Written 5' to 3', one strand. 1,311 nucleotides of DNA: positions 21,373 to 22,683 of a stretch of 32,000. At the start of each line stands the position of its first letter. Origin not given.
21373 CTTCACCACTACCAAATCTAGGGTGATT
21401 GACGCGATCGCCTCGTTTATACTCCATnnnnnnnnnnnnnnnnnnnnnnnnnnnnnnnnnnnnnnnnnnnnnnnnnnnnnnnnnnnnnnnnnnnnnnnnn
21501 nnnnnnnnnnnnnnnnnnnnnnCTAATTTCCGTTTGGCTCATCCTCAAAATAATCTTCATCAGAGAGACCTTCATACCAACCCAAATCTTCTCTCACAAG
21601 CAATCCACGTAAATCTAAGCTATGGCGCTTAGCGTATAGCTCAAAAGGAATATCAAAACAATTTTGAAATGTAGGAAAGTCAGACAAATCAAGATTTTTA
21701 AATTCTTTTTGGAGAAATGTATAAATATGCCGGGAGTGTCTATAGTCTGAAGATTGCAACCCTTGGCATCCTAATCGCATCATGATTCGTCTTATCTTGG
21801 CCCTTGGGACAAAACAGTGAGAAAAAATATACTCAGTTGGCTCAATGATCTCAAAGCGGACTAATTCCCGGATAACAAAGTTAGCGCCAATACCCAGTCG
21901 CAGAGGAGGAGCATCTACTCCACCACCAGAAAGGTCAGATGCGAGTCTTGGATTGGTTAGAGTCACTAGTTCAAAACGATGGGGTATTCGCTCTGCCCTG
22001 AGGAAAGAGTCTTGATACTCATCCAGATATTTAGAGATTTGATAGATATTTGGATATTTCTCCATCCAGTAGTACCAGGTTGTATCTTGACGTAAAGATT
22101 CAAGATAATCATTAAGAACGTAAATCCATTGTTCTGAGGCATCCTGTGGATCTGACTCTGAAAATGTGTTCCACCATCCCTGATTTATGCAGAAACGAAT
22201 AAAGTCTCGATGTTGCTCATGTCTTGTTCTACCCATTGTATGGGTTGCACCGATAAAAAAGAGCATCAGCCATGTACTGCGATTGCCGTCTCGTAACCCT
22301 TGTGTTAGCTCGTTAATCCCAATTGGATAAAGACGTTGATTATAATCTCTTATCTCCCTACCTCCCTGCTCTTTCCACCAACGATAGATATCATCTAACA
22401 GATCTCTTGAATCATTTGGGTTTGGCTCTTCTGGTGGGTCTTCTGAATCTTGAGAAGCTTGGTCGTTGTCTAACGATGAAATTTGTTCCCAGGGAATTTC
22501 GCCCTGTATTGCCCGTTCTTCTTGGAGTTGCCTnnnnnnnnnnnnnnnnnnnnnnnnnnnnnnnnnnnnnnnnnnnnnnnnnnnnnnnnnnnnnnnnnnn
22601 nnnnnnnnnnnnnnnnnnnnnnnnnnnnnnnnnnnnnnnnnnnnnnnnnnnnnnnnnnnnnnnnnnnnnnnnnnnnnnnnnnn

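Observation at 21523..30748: Translationally coupled pair of sacsin/HSP90-like GHKL ATPase proteins (about 828 aa and 1816 aa) as a candidate sensor/effector core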

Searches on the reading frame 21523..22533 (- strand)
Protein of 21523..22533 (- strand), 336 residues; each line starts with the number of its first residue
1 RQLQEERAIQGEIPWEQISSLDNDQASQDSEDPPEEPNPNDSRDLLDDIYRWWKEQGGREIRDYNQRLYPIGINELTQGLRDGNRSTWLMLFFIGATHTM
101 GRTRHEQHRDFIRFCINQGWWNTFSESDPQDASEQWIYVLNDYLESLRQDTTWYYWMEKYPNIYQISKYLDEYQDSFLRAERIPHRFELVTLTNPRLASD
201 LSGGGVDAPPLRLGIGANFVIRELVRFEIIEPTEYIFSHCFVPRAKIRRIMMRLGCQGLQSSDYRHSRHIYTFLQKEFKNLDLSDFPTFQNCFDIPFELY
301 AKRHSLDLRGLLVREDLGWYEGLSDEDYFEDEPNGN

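Call 27: search_protein_families(library=pfam, proteins=[window:21523-22533:-], max_evalue=0.1)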
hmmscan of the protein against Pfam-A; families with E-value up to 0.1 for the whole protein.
window:21523-22533:- (336 aa): 0 families

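Call 32: find_homologous_proteins(query=window:21523-22533:-)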
Query window:21523-22533:- (336 aa): 7 proteins with E <= 0.001 among 918 candidates.
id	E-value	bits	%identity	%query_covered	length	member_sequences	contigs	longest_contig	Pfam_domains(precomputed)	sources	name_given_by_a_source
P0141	1.8e-120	420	57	99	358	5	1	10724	-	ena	-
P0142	4.5e-117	409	60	87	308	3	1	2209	-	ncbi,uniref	ncbi:hypothetical protein, partial [Synechocystis salina]|uniref:hypothetical protein n=1 Tax=Synech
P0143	6.8e-112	392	60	85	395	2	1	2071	-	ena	-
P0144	2.0e-82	295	46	83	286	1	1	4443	-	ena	-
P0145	6.7e-80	287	55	65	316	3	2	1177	-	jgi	jgi:hypothetical protein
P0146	3.0e-60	222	49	59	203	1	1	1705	-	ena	-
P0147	2.2e-58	216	51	55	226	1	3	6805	-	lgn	-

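Call 43: predict_structure(alignment_id=A2)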
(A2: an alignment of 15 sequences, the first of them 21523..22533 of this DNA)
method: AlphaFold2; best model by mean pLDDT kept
length: 336 residues; sequences in the alignment: 15
mean_pLDDT: 81.3   pTM: 0.79
mean pLDDT of the five models: 81.3, 80.6, 79.8, 79.3, 78.6
residues with pLDDT >= 90: 163; 70-90: 101; 50-70: 34; < 50: 38
segments of 3 or more residues with pLDDT < 50: 20-36, 317-336
pLDDT, mean of each block of 10 residues (from residue 1): 69 62 38 47 86 94 94 96 96 86 79 92 86 87 84 79 90 93 87 84 70 92 97 93 91 90 92 95 88 95 80 55 45 33
secondary structure, 60 per line:
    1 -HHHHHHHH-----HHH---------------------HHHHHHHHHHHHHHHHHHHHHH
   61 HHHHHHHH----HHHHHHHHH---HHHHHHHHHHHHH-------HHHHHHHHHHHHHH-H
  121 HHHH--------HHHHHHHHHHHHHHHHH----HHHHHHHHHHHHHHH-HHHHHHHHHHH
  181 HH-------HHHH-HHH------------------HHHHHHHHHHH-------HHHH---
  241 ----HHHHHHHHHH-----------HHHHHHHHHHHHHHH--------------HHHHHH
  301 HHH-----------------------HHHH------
elements in order: H2-9 H39-68 H73-81 H85-97 H105-118 H120-124 H133-149 H154-168 H170-182 H190-193 H216-226 H234-237 H245-254 H266-280 H295-303 H327-330

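Call 45: search_protein_representatives(alignment_id=A2)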
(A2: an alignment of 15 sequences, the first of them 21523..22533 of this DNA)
Query: 15 sequences, 339 profile positions. Proteins with E-value up to 0.001 (for the whole library): 963; up to 1e-10: 879; up to 1e-30: 708. The best 150 are listed.
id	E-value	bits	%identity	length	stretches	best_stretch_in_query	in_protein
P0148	1.3e-137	474.7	-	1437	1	4-338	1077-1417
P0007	1.9e-135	467.6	-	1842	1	3-338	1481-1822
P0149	7.8e-135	465.6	-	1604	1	3-338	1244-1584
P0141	1.7e-130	451.3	-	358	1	3-338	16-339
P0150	1.9e-122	424.8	-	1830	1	3-326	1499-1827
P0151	6.1e-118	410.0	-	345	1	3-325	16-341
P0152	4.2e-114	397.4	-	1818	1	13-326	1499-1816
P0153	1.3e-108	379.4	-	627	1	2-276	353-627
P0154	7.6e-106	370.3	-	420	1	5-268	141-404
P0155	2.6e-102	358.6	-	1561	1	3-316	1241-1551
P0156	6.9e-100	350.7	-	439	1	9-318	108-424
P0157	8.1e-98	343.9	-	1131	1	30-322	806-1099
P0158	4.0e-97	341.6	-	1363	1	2-304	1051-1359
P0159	6.9e-97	340.8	-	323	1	3-311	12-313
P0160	1.5e-96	339.7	-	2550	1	1-308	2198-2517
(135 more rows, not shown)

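Call 46: fold_search(model_id=the predicted structure, library=pdb)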
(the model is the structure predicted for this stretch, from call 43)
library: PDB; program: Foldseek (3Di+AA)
matches with E <= 10: 35; with E <= 0.001: 0
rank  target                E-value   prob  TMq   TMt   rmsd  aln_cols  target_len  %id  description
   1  1key_B                2.5e+00  0.07  0.15  0.20  20.4       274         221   11  Crystal Structure of Mouse Testis/Brain RNA-binding Protein (TB-RBP) (released 2002-07-03)
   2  1key_C                2.7e+00  0.06  0.14  0.19  17.9       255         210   10  Crystal Structure of Mouse Testis/Brain RNA-binding Protein (TB-RBP) (released 2002-07-03)
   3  4wyv_H                3.3e+00  0.06  0.14  0.20  19.1       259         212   13  Crystal Structure of Human Translin in Open Conformation (released 2014-11-26)
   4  8qdv_E                3.3e+00  0.05  0.13  0.17  18.4       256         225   12  Structure of 14-3-3 zeta delta C with the bivalent tau-pS214-pS324 peptide (released 2024-09-11)
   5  6xr2_D                4.1e+00  0.06  0.14  0.21  12.7       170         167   10  Computationally designed right-handed alpha/alpha homotrimeric toroid with 3 repeats per subunit (released 2021-07-14)
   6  4wyv_C                4.3e+00  0.05  0.15  0.21  21.1       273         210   14  Crystal Structure of Human Translin in Open Conformation (released 2014-11-26)
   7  1key_A                5.3e+00  0.05  0.15  0.21  21.0       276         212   13  Crystal Structure of Mouse Testis/Brain RNA-binding Protein (TB-RBP) (released 2002-07-03)
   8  8e1e_A                5.5e+00  0.03  0.12  0.15  20.0       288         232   10  Scaffolding protein functional sites using deep learning (released 2023-08-16)
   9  9bz4_A                5.5e+00  0.02  0.10  0.08  20.8       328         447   12  Crystal structure of the C2 and GAP domains of human p120RasGAP (released 2025-01-22)
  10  7u07_B                5.7e+00  0.18  0.39  0.40   9.2       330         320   10  Crystal structure of queuine salvage enzyme DUF2419, apo form (released 2022-12-21)
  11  1jad_A                6.0e+00  0.02  0.11  0.13  34.1       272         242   11  C-terminal Domain of Turkey PLC-beta (released 2001-12-28)
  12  5y24_A                6.2e+00  0.04  0.17  0.17  21.0       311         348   13  Crystal structure of AimR from Bacillus phage SPbeta in complex with its signalling peptide (released 2018-09-19)
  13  5h7a_L                6.2e+00  0.03  0.12  0.17  18.4       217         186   15  Crystal structure of a repeat protein with four Protein A repeat module (released 2017-06-28)
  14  2qva_A                6.2e+00  0.02  0.10  0.14  19.9       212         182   12  Crystal structure of Drosophila melanogaster Translin protein (released 2008-08-05)
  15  1key_D                6.5e+00  0.03  0.15  0.20  20.7       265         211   13  Crystal Structure of Mouse Testis/Brain RNA-binding Protein (TB-RBP) (released 2002-07-03)
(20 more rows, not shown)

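Call 56: search_solved_structures(query=A2, max_evalue=10)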
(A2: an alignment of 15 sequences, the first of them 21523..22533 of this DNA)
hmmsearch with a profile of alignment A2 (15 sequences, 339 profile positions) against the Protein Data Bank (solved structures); distinct sequences matched with E-value up to 10: 18.
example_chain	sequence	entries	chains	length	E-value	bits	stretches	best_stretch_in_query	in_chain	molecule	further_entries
8ydp_A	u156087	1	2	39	0.018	17.2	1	248-279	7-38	SARS-CoV-2 inhibiting peptide Ce9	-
8ydt_A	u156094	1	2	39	0.058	15.5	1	248-279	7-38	SARS-CoV-2 inhibiting peptide Ce41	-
8ydr_A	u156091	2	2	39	0.11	14.6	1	248-279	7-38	SARS-CoV-2 inhibiting peptide Ce59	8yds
7jzl_E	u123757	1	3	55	0.16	14.1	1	248-287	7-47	LCB1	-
7jzu_A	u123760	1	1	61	0.21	13.7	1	248-287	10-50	LCB1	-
8ydu_A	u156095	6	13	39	0.7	12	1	248-279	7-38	SARS-CoV-2 inhibiting peptide CeSPIACE | CeSPIACE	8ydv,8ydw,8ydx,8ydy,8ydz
5a9q_1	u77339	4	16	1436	0.92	11.6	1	237-288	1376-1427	NUCLEAR PORE COMPLEX PROTEIN NUP160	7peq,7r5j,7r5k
30ga_A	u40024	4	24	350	1.1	11.3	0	28-84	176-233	Cas7.1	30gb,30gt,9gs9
9r3y_A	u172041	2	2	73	1.2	11.2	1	250-283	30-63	Actin nucleation-promoting factor WASL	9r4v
2lnh_A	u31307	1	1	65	1.2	11.2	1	250-282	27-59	Neural Wiskott-Aldrich syndrome protein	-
2k42_A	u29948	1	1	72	1.2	11.1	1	250-282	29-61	Wiskott-Aldrich syndrome protein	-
3ela_H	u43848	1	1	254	1.4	10.9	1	240-278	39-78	Coagulation factor VIIA heavy chain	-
4z6a_H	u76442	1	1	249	1.4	10.9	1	240-278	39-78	Coagulation factor VII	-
6r2w_H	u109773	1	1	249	1.4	10.9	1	240-278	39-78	Coagulation factor VII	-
4zma_H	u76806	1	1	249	1.4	10.9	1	240-278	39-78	Coagulation factor VII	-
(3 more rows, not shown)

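Call 80: fold_search(model_id=the predicted structure, library=viral)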
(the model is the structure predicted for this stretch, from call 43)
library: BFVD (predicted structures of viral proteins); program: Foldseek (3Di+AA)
matches with E <= 10: 35; with E <= 0.001: 0
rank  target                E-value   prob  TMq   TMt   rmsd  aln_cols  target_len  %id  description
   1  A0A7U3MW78            1.3e+00  0.47  0.35  0.32  11.2       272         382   11  (no name in the UniProt tables at hand)
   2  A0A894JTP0            1.6e+00  0.05  0.11  0.11  25.8       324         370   12  (no name in the UniProt tables at hand)
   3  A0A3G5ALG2            2.6e+00  0.06  0.16  0.14  23.1       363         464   11  (no name in the UniProt tables at hand)
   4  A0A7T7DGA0            2.7e+00  0.03  0.12  0.13  20.9       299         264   13  (no name in the UniProt tables at hand)
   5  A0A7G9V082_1          3.3e+00  0.02  0.12  0.06  24.6       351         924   11  Tape measure protein [Mycobacterium phage Rope]
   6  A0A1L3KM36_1          3.4e+00  0.04  0.13  0.06  22.0       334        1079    7  (no name in the UniProt tables at hand)
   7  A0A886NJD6            3.4e+00  0.02  0.12  0.11  21.5       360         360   10  (no name in the UniProt tables at hand)
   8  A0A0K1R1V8            3.6e+00  0.04  0.14  0.12  16.2       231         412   11  Glycoprotein M [Testudinid alphaherpesvirus 3]
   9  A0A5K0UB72            5.9e+00  0.02  0.12  0.10  25.5       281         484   11  Uncharacterized protein [Yasminevirus sp. GU-2018]
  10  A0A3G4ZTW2            5.9e+00  0.02  0.11  0.07  26.2       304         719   13  Uncharacterized protein [Edafosvirus sp.]
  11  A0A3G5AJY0            5.9e+00  0.02  0.13  0.09  28.1       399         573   10  Uncharacterized protein [Sylvanvirus sp.]
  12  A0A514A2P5            6.2e+00  0.02  0.11  0.14  24.5       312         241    8  Uncharacterized protein [Vibrio phage USC-1]
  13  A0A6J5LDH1            6.2e+00  0.01  0.10  0.10  23.7       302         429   14  Uncharacterized protein [uncultured Caudovirales phage]
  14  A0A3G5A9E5            6.5e+00  0.02  0.14  0.12  34.4       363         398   12  Uncharacterized protein [Hyperionvirus sp.]
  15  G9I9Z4                6.5e+00  0.01  0.11  0.08  26.6       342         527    9  (no name in the UniProt tables at hand)
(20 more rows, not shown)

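Call 97: search_protein_families(library=pfam, alignment_id=A11, max_evalue=10)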
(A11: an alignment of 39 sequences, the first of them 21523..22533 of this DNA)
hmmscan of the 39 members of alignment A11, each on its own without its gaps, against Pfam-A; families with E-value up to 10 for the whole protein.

A. member 1, window:21523-22533:- (336 aa): 0 families

B. families by the number of members that match (of 39 scanned): 12 families
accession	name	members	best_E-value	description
PF21079.2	GDH_HM2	4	0.0078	Glutamate dehydrogenase, helical motif 2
PF02998.19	Lentiviral_Tat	2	0.022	Lentiviral Tat protein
PF16290.10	DUF4936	2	0.17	Domain of unknown function (DUF4936)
PF09720.15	Unstab_antitox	1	0.004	Putative addiction module component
PF12759.13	HTH_Tnp_IS1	1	0.0072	InsA C-terminal domain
PF15508.11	NAAA-beta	1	0.03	beta subunit of N-acylethanolamine-hydrolyzing acid amidase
PF02436.23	PYC_OADA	1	0.041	Conserved carboxylase domain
PF25618.1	PhiKZ_gp91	1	0.067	Bacteriophage PhiKZ vertex-binding protein gp91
PF03028.21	Dynein_heavy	1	0.14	Dynein heavy chain region D6 P-loop domain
PF20240.3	DUF6597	1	0.23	Domain of unknown function (DUF6597)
PF03732.24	Retrotrans_gag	1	1.6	Retrotransposon gag protein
PF08255.16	Leader_Trp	1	3.8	Trp-operon Leader Peptide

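Call 106: search_dna_similar(query=window:21523-22533:-, collection=plasmids, mode=protein, max_rows=25)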
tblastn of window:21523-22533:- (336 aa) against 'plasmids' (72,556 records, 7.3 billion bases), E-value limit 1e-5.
Records with a match: 5; places in all: 6; records where one place covers at least 80% of the query: 3.
Best place of each record, by identity: <60% 5.
By first word of the organism name: Trichormus 2; Deinococcus 2; Sphingomonas 1.
By predicted mobility (MOB-suite, as given by PLSDB): non-mobilizable 3; conjugative 2.
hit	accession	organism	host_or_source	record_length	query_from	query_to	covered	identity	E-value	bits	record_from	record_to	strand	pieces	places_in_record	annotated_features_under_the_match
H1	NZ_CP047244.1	Trichormus variabilis 0441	cell culture,thermal spring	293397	2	328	97%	51.8%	1e-107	352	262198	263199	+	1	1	hypothetical protein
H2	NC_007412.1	Trichormus variabilis ATCC 29413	-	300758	2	328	97%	51.8%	1e-107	352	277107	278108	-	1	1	hypothetical protein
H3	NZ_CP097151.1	Deinococcus sp. QL22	-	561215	44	317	82%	32.2%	1e-35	144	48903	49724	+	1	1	hypothetical protein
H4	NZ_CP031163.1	Deinococcus wulumuqiensis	cell culture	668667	44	299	76%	33.5%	6e-36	145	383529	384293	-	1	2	hypothetical protein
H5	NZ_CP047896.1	Sphingomonas changnyeongensis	Single cell,Fresh water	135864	44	261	65%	23.7%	1e-10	70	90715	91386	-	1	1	hypothetical protein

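Call 107: search_dna_similar(query=window:21523-22533:-, collection=phages, mode=protein, max_rows=10)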
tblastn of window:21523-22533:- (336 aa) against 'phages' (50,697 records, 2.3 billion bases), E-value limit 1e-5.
No match.

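Call 108: get_annotated_region(hit=H2, flank=12000)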
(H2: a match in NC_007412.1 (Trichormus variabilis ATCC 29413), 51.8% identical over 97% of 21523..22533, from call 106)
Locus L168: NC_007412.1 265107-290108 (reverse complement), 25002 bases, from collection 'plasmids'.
description: Trichormus variabilis ATCC 29413 plasmid C, complete sequence
organism: Trichormus variabilis ATCC 29413 (NCBI taxid 240292)
taxonomy: Bacteria; Cyanobacteriota; Cyanophyceae; Nostocales; Nostocaceae; Trichormus; Trichormus variabilis; Trichormus variabilis ATCC 29413
host: -; source: -; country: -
typing (MOB-suite, as given by PLSDB): conjugative; replicon rep_cluster_1671; relaxase MOBP; mating-pair formation MPF_T
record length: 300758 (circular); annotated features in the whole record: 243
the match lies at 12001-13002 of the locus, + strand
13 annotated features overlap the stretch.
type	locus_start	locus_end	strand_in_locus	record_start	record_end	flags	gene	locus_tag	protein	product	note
CDS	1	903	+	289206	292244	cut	-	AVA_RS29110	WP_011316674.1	hypothetical protein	-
CDS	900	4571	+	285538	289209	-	-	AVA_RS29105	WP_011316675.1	helicase-related protein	-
CDS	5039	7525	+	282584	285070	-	-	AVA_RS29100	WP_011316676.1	hypothetical protein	-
CDS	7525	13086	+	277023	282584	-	-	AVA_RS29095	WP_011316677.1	hypothetical protein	-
CDS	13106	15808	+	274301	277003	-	-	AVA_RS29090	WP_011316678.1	DEAD/DEAH box helicase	-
CDS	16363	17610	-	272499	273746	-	-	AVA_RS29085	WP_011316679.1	DNA cytosine methyltransferase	GO:0006304 - DNA modification [Evidence IEA]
CDS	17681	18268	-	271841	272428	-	-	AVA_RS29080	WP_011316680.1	hypothetical protein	-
CDS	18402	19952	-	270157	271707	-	-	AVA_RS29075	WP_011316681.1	hypothetical protein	-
CDS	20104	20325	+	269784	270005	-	-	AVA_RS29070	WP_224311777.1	helix-turn-helix domain-containing protein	-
CDS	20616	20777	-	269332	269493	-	-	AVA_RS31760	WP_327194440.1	hypothetical protein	-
CDS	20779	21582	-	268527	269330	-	drmC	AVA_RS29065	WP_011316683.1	DISARM system phospholipase D-like protein DrmC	-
CDS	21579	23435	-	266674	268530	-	-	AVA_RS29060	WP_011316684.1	DUF1998 domain-containing protein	-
CDS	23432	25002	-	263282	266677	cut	drmA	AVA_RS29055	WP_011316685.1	DISARM system helicase DrmA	-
